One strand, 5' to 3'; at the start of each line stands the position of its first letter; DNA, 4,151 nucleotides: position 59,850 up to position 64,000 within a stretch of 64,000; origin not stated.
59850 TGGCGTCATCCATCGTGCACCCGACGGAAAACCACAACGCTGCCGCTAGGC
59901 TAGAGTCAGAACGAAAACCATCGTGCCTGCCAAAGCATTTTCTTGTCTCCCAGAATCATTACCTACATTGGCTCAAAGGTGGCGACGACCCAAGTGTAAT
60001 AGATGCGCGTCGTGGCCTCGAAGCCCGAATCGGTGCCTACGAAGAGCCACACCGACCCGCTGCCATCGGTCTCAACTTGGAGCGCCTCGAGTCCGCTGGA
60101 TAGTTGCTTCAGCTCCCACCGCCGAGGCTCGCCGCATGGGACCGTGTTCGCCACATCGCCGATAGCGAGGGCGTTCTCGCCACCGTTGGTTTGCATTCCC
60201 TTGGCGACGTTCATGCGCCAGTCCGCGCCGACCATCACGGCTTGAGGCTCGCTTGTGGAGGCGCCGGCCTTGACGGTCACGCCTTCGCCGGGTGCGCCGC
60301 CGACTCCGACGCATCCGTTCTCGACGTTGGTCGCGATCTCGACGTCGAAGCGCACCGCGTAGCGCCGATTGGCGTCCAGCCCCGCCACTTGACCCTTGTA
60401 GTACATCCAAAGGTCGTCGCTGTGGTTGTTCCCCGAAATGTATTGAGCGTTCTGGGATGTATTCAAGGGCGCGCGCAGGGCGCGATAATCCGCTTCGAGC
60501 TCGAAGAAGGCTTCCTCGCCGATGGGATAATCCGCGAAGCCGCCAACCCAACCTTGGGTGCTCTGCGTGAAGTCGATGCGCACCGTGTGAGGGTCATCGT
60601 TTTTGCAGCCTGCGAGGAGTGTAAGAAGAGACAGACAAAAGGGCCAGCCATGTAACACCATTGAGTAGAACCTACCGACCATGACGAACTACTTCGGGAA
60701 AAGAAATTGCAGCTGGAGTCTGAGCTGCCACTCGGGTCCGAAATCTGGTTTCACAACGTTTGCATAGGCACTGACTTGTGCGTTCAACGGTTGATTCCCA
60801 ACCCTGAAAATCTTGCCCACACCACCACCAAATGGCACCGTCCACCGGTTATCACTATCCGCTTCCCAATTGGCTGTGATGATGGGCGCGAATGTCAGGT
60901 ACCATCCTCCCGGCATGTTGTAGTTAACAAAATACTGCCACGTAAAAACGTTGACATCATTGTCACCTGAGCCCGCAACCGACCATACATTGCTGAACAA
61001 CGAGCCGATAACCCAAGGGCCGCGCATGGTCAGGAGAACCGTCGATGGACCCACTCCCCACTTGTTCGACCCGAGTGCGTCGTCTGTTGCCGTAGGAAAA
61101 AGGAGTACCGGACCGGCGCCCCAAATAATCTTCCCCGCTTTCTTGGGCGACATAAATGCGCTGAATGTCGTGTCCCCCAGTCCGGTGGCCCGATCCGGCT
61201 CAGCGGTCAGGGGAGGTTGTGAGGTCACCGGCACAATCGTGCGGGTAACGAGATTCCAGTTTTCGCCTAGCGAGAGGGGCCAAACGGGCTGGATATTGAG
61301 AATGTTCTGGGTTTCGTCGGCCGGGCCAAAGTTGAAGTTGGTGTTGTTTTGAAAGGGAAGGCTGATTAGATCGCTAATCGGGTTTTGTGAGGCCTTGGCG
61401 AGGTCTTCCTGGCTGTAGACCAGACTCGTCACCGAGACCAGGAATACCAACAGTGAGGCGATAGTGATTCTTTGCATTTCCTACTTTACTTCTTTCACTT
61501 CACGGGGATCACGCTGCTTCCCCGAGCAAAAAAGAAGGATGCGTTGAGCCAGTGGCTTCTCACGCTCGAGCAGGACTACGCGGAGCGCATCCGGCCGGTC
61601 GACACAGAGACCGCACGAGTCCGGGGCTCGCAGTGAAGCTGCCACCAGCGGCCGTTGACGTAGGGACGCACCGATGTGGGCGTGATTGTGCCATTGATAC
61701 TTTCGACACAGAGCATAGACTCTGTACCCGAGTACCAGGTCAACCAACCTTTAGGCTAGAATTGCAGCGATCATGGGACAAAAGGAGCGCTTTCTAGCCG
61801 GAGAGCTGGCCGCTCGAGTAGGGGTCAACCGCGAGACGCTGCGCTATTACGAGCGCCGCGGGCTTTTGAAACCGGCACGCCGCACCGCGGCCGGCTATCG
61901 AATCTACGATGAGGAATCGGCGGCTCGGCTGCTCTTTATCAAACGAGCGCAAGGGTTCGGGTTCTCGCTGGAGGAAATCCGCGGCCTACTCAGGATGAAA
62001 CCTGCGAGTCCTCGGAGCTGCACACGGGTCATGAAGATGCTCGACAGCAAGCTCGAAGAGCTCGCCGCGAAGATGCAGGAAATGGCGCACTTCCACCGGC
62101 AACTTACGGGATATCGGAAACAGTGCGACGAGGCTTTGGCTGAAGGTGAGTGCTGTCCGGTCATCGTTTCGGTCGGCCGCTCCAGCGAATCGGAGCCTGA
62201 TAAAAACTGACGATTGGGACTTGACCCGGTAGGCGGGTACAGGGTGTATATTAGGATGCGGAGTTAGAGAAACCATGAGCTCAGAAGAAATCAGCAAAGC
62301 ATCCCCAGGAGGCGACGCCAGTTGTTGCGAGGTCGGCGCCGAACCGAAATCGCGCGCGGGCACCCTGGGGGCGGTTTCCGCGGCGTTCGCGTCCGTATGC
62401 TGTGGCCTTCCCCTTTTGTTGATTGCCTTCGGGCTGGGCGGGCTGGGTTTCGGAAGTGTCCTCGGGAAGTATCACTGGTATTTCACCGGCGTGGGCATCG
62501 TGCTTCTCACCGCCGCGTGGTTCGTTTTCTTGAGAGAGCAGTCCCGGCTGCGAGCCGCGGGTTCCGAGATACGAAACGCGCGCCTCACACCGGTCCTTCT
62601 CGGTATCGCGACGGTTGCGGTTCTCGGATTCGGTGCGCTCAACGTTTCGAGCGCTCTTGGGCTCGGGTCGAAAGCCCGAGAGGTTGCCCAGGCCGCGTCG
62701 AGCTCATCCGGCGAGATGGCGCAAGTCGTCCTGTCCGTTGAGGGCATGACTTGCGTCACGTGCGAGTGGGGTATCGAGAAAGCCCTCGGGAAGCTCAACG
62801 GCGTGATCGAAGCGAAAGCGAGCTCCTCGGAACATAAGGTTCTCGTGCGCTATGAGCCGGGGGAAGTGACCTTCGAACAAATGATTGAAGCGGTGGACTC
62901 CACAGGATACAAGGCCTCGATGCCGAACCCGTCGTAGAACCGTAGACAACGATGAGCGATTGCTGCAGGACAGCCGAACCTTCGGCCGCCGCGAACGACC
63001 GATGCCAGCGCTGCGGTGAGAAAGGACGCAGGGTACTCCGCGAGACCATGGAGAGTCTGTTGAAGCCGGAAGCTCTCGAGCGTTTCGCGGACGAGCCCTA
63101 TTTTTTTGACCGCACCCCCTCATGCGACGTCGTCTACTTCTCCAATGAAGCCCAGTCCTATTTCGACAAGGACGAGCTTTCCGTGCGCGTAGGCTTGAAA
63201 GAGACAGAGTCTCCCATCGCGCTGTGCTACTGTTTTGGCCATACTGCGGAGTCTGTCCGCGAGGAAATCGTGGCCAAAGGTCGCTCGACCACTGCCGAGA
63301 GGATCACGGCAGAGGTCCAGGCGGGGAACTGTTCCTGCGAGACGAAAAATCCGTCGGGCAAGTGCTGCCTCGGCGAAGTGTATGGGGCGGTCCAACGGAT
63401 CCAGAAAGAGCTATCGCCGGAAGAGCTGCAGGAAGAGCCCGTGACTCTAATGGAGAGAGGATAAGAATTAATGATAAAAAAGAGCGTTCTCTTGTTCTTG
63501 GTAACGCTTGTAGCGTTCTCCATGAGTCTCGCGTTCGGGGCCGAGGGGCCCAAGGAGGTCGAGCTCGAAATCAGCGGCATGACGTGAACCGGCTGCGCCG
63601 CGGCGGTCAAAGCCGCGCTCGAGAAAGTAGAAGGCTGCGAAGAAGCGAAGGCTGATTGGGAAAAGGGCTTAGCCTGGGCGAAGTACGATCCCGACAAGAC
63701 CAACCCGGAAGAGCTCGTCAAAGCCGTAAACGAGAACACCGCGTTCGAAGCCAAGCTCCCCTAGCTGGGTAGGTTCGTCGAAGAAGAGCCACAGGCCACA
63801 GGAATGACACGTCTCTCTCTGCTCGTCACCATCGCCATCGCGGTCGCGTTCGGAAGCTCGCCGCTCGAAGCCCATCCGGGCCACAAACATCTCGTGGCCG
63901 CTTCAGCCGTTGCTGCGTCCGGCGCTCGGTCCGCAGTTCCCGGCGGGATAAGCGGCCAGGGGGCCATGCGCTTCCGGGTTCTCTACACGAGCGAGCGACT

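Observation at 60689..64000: Compact mer-like metal resistance locus: OMP - merR - merT::merP fusion - Cys-rich protein - merP(UGA) - secreted His-rich protein, with no merA in view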

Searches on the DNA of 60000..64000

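Call 11: search_rna_families(source=window, start=60000, end=64000, threshold=evalue, max_evalue=10)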
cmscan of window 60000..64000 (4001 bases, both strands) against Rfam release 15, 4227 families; matches with E-value up to 10: 2.
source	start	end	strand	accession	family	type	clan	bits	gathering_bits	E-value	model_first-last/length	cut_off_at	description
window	60871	60940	+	RF00300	snoZ221_snoR21b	Gene; snRNA; snoRNA; CD-box;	-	17.5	44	4.5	1-91/91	no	Small nucleolar RNA Z221/R21b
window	60870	60898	+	RF00613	SNORD94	Gene; snRNA; snoRNA; CD-box;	-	15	60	4.2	1-137/137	no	Small nucleolar RNA SNORD94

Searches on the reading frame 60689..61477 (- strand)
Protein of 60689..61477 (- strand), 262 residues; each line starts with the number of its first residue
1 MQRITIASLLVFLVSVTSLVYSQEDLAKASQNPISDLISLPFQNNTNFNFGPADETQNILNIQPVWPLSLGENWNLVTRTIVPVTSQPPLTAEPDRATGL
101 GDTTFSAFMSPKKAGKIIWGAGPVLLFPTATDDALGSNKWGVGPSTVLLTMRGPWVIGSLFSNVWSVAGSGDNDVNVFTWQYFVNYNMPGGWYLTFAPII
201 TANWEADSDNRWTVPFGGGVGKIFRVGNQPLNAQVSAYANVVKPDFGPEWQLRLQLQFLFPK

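Call 7: search_protein_families(library=pfam, proteins=[window:60689-61477:-], max_evalue=0.01)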
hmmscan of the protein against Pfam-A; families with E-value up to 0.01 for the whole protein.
window:60689-61477:- (262 aa): 0 families

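Call 8: search_protein_families(library=ncbifam, proteins=[window:60689-61477:-], max_evalue=0.01)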
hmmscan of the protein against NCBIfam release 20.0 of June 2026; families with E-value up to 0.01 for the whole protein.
window:60689-61477:- (262 aa): 0 families

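Call 53: search_protein_families(library=pfam, proteins=[window:60689-61477:-], max_evalue=1)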
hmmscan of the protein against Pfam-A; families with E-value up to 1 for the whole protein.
window:60689-61477:- (262 aa): 0 families

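Call 55: find_homologous_proteins(query=window:60689-61477:-, max_evalue=0.00001)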
Query window:60689-61477:- (262 aa): 7815 proteins with E <= 0.00001 among 8000 candidates; the best 120 are listed.
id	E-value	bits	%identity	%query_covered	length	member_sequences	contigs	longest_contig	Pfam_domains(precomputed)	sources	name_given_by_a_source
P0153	2.3e-172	590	99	100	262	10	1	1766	-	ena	-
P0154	7.5e-161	552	93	99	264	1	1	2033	-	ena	-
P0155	2.0e-146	505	83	99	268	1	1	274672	-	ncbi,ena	-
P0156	4.4e-143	494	83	98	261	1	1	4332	-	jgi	jgi:hypothetical protein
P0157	7.0e-129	447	75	99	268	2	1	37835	-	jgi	-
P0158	1.3e-128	446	77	92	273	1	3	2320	-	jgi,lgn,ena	jgi:hypothetical protein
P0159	1.6e-128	446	77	92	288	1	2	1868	-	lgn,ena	-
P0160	6.3e-126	437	71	100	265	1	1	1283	-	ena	-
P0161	4.7e-125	434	72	99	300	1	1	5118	-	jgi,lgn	-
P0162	1.4e-124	433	74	97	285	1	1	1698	-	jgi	-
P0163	3.1e-124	432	72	99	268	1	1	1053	-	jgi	jgi:hypothetical protein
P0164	5.9e-124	431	72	97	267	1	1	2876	-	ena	-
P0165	1.2e-123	430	72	97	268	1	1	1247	-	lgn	-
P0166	2.5e-123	429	70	100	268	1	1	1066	-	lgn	-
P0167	4.1e-123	428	72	94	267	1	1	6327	-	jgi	-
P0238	1.5e-118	413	67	100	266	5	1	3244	PF13557.13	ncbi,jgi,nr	ncbi:MAG: transporter [Deltaproteobacteria bacterium]|nr:transporter [Deltaproteobacteria bacterium]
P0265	3.0e-117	409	68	99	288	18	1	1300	PF13557.13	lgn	-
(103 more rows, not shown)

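Call 56: find_encoding_contigs(protein=P0155, flank=10000, max_places=3)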
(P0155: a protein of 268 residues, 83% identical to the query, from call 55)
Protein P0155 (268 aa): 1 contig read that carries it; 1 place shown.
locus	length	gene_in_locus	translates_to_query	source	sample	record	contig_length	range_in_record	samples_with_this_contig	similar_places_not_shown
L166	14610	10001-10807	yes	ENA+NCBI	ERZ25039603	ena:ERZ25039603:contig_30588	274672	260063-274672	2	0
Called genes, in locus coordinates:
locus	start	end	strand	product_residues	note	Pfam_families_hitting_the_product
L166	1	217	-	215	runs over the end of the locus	PF13489:Methyltransf_23, PF01209:Ubie_methyltran, PF13847:Methyltransf_31, PF08241:Methyltransf_11, PF08242:Methyltransf_12, PF13649:Methyltransf_25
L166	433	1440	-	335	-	-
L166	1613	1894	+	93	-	PF01381:HTH_3 (faint)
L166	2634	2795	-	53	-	-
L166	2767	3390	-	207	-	PF13749:HATPase_c_4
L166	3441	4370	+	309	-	-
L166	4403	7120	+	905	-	PF13191:AAA_16 (weak), PF25873:WHD_MalT, PF17874:TPR_MalT, PF00196:GerE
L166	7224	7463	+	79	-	-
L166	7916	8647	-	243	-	-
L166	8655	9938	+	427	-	PF00884:Sulfatase (weak), PF16347:SGSH_C (weak)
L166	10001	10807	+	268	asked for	-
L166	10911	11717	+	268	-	-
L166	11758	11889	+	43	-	-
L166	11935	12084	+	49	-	-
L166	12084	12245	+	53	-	-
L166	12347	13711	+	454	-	PF06863:DUF1254, PF06742:DUF1214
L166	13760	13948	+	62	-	-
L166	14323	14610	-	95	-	?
